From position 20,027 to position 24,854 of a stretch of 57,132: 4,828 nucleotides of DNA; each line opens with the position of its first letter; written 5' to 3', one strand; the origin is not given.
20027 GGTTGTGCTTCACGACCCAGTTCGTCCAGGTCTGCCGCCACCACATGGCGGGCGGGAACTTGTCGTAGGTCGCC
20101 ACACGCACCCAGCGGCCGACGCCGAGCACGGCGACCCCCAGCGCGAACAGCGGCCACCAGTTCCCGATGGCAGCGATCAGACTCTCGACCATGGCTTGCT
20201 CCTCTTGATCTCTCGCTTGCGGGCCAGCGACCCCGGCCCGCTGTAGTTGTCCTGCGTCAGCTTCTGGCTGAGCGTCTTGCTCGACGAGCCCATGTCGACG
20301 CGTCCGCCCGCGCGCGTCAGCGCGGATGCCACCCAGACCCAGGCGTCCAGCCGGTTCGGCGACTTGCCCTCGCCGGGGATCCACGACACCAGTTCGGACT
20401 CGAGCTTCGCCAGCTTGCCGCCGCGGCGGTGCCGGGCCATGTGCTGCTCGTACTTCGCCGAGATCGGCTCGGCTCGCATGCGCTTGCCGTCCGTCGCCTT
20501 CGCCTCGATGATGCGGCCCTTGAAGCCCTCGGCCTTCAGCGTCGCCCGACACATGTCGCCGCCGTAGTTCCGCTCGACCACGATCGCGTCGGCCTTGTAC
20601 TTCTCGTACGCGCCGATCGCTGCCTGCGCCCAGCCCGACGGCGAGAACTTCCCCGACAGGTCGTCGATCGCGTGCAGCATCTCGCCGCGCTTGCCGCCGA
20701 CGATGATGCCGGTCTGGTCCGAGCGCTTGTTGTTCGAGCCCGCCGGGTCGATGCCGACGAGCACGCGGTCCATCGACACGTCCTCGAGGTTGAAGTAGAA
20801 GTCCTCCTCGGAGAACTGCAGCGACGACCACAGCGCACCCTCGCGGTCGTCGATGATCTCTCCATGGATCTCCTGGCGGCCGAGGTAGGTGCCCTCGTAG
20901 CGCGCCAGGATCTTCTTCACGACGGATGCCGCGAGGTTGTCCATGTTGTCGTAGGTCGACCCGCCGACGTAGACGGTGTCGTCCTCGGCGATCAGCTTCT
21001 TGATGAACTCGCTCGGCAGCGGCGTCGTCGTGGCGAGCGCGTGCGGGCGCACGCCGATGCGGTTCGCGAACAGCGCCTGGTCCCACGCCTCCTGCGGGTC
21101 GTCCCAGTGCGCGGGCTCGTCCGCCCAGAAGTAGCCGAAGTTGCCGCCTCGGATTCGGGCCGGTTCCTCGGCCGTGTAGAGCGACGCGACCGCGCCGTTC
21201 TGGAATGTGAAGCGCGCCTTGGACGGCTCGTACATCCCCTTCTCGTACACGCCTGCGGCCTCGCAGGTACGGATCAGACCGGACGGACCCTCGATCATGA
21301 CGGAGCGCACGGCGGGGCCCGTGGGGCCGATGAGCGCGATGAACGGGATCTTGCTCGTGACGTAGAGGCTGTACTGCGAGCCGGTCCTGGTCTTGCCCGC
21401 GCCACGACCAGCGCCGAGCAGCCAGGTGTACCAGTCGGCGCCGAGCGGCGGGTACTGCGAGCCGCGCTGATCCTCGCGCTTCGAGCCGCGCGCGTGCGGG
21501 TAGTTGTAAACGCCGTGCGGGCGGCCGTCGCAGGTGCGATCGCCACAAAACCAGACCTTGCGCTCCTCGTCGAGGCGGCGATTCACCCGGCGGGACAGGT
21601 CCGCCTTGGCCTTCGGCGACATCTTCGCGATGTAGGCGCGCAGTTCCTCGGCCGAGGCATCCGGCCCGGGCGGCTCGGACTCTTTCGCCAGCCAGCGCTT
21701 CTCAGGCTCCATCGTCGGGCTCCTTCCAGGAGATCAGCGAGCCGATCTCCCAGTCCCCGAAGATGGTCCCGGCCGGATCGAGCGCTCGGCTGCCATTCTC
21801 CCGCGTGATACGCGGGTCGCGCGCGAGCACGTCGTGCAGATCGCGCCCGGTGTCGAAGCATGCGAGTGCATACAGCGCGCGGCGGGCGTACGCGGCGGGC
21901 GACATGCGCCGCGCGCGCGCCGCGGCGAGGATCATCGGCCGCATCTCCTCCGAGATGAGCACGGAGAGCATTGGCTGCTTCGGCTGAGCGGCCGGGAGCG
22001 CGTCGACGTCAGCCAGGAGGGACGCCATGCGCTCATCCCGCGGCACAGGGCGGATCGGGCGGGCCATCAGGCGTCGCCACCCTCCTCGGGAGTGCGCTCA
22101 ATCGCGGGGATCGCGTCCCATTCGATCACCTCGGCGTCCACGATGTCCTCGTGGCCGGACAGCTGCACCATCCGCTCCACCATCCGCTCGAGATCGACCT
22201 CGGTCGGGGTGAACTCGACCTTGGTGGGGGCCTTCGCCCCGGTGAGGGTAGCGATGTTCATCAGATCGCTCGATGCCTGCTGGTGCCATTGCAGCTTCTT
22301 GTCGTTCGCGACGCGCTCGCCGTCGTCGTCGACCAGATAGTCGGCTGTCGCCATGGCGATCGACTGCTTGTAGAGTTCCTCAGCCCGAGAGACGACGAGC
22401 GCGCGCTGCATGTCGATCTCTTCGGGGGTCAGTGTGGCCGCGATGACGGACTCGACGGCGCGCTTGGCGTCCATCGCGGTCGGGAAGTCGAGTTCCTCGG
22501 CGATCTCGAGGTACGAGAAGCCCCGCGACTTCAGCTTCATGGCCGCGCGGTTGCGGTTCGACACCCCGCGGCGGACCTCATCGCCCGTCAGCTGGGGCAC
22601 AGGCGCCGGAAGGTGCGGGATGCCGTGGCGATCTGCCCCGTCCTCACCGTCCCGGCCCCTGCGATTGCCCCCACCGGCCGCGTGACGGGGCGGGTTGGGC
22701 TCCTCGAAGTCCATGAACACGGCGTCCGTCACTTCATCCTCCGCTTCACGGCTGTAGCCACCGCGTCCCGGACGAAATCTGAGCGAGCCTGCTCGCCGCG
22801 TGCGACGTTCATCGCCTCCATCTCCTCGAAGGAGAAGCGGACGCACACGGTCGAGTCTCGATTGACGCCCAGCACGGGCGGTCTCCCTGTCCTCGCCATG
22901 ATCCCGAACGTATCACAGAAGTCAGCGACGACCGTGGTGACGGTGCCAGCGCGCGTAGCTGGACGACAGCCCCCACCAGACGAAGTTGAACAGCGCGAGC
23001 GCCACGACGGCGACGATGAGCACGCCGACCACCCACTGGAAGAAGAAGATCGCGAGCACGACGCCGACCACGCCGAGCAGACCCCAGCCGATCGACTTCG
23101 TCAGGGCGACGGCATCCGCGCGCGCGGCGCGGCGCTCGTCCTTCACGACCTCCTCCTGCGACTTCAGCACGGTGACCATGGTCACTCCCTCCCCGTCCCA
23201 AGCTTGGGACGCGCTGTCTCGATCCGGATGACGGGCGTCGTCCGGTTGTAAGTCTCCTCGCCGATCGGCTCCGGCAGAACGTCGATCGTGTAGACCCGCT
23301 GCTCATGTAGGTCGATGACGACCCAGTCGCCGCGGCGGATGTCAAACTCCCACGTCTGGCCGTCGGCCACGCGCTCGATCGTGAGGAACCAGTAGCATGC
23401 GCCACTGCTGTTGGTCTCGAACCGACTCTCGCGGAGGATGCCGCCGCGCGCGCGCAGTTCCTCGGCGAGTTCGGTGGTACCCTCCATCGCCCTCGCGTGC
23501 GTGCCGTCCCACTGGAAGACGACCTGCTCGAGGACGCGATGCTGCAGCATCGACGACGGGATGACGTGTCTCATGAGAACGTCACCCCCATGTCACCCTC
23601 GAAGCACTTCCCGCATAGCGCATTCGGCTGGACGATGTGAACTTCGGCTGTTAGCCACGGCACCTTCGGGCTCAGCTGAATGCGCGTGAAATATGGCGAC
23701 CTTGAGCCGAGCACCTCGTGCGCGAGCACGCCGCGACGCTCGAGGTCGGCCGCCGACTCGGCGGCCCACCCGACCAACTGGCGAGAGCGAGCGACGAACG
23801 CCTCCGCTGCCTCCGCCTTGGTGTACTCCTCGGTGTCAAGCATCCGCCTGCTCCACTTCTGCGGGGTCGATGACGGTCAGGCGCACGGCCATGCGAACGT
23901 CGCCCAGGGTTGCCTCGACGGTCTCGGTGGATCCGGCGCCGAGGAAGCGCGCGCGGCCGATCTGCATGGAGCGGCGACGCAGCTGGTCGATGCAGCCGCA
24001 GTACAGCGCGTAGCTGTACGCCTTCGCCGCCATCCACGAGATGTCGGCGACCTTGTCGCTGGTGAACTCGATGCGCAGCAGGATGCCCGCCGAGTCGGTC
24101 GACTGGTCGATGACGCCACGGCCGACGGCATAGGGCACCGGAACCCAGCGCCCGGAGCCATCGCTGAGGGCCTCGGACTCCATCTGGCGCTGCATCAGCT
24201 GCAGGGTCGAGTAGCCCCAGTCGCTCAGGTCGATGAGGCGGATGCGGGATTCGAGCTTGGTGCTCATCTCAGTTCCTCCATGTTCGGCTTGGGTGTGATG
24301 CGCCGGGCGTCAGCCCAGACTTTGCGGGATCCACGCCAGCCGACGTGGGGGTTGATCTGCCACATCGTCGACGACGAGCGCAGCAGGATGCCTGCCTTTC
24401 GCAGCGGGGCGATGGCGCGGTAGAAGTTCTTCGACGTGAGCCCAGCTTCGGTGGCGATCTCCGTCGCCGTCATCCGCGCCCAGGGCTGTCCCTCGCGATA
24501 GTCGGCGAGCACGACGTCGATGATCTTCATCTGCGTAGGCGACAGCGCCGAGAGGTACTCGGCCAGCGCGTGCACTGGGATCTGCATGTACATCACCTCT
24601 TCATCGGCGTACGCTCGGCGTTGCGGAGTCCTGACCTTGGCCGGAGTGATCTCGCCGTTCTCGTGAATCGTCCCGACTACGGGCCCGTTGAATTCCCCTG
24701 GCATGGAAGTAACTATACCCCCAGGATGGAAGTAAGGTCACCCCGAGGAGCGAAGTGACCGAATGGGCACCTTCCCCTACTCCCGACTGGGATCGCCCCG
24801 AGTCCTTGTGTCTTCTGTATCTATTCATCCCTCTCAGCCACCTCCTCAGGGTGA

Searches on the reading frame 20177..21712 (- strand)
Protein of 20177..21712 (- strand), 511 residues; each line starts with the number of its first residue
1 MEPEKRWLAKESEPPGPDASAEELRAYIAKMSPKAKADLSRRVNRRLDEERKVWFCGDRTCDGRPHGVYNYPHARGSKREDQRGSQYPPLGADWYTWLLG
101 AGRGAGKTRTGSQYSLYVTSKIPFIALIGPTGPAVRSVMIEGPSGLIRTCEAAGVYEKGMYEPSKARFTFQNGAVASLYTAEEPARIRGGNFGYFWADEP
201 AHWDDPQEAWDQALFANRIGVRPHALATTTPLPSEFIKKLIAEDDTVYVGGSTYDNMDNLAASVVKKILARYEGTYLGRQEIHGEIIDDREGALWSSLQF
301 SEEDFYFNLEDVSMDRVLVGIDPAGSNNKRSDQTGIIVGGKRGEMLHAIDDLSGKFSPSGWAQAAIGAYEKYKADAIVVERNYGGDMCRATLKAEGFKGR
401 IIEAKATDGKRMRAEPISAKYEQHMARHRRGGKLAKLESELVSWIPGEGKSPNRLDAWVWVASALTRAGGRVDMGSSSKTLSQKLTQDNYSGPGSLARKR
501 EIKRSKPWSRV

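Call 55: find_related_loci(query=window:20177-21712:-, collection=viral_contigs, flank=10000)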
Query window:20177-21712:- (511 aa) in viral_contigs; peptide patterns used: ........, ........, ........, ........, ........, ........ (x = any residue, [..] = any of these).
2 stretches matched a pattern; 1 encode a relative of the query (tblastn E <= 1e-3); 1 distinct loci.
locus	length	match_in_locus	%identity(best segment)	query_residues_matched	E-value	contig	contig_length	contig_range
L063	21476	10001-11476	68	23-509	0e+0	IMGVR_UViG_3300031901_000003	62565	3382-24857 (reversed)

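Call 98: search_dna_similar(query=window:20177-21712:-, collection=phages, mode=protein, max_rows=25)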
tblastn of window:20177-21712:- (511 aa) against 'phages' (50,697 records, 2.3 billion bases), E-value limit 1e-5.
Records with a match: 369; places in all: 372; records where one place covers at least 80% of the query: 59.
Best place of each record, by identity: <60% 369.
By first word of the organism name: Gordonia 173; Vibrio 64; Microbacterium 50; Arthrobacter 18; Caulobacter 6; Escherichia 6; Streptomyces 5; Pseudomonas 5; Salinibacter 5; Bacteriophage 4; and 20 more.
By host as written in the record: Gordonia terrae 3612 149; - 62; Microbacterium foliorum NRRL B-24224 31; Gordonia terrae CAG3 14; Microbacterium foliorum NRRL B-24224 SEA 12; Arthrobacter globiformis B-2979 8; Gordonia terrae NRRL B-16283 6; Microbacterium paraoxydans NRRL B-14843 5; and 49 more.
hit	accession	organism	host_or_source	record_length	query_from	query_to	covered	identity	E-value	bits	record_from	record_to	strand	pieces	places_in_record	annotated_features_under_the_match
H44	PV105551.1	Microbacterium phage BirdInFrench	Microbacterium foliorum NRRL B-24224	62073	28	499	92%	40.9%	2e-87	299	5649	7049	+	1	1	19: terminase large subunit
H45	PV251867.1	Microbacterium phage Wilca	Microbacterium foliorum NRRL B-24224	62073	28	499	92%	40.9%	2e-87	299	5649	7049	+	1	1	19: terminase large subunit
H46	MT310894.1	Microbacterium phage Tempo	Microbacterium foliorum NRRL B-24224 SEA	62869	18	499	94%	39.7%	1e-86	297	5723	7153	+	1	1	19: terminase | 18: ribbon-helix-helix DNA binding domain protein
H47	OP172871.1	Microbacterium phage Marcie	Microbacterium foliorum NRRL B-24224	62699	18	499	94%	39.7%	3e-86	296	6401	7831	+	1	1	24: terminase | 23: ribbon-helix-helix DNA binding domain protein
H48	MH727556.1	Microbacterium phage OneinaGillian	Microbacterium foliorum NRRL B-24224 SEA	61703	18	499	94%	39.5%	3e-86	296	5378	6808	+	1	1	19: terminase | 18: ribbon-helix-helix DNA binding domain protein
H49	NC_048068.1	Microbacterium phage OneinaGillian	Microbacterium foliorum NRRL B-24224 SEA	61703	18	499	94%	39.5%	3e-86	296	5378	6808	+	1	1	19: terminase large subunit | 18: ribbon-helix-helix DNA binding domain protein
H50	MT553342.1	Microbacterium phage Kelcole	Microbacterium foliorum NRRL B-24224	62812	18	499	94%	39.5%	3e-86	296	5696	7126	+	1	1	18: terminase | 17: ribbon-helix-helix DNA binding domain protein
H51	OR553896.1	Microbacterium phage Fregley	Microbacterium foliorum NRRL B-24224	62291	18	499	94%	39.5%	3e-86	296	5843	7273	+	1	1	20: terminase | 19: ribbon-helix-helix DNA binding domain protein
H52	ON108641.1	Microbacterium phage RobinRose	Microbacterium foliorum NRRL B-24224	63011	18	499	94%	39.5%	3e-86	296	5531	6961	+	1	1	20: terminase | 19: hypothetical protein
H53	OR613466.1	Microbacterium phage CandC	Microbacterium foliorum NRRL B-24224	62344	18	499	94%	39.5%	3e-86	296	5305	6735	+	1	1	18: terminase | 17: helix-turn-helix DNA binding domain protein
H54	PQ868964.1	Curtobacterium phage Kithara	Curtobacterium flaccumfaciens NRRL ...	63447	32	482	88%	41.9%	8e-95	321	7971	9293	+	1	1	20: terminase large subunit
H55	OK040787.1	Microbacterium phage Pepe25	Microbacterium foliorum NRRL B-24224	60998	28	467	86%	41.5%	4e-87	298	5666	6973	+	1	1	18: terminase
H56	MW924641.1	Microbacterium phage SadLad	Microbacterium paraoxydans NRRL B-14843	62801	28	483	89%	39.8%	6e-86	295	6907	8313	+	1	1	22: terminase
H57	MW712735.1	Arthrobacter phage Rizwana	Arthrobacter sp. ATCC 21022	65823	48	482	85%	41.5%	5e-98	330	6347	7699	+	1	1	14: terminase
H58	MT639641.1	Microbacterium phage Phinky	Microbacterium foliorum NRRL B-24224 SEA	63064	30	470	86%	40.6%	1e-88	303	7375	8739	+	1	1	26: terminase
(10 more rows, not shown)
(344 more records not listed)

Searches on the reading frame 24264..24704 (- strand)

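Call 12: search_protein_families(library=pfam, proteins=[window:24264-24704:-], max_evalue=0.01)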
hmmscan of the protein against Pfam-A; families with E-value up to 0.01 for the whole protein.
window:24264-24704:- (146 aa): 4 families
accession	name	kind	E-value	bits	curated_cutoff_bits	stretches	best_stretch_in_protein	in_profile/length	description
PF12840.13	HTH_20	-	0.00047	20.5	27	1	55-107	3-48/51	Helix-turn-helix domain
PF25051.1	WHD_MCM8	-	0.0034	17.8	26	1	82-117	43-78/80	MCM8 winged helix domain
PF13412.12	HTH_24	-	0.0048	16.9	21.9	0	76-106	16-46/48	Winged helix-turn-helix DNA-binding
PF13545.12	HTH_Crp_2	-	0.0071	16.7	27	0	74-109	19-55/70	Crp-like helix-turn-helix domain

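Call 16: search_protein_families(library=phrogs, proteins=[window:24264-24704:-], max_evalue=0.01)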
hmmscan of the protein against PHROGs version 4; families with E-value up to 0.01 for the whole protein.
window:24264-24704:- (146 aa): 1 family
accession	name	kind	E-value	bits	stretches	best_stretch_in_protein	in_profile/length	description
phrog_1368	-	transcription regulation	0.00086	20.1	1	58-120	10-70/101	transcriptional regulator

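Call 105: search_protein_families(library=padloc, proteins=[window:24264-24704:-], max_evalue=0.01)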
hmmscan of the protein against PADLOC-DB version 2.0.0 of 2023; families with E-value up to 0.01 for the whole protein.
window:24264-24704:- (146 aa): 3 families
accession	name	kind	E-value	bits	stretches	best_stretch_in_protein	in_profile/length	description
PDLC01438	Csa3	-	0.0015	16.6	1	43-110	134-192/305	"CAS-I,CAS-II,CAS-III,CAS-IV,CAS-V,CAS-VI; associated_signaling"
PDLC01457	WYL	-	0.0049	14.5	1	77-123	18-57/229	"CAS-I,CAS-II,CAS-III,CAS-IV,CAS-V,CAS-VI; associated_signaling"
PDLC01850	CARF3--CARF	-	0.0075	14.2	1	41-109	130-191/209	-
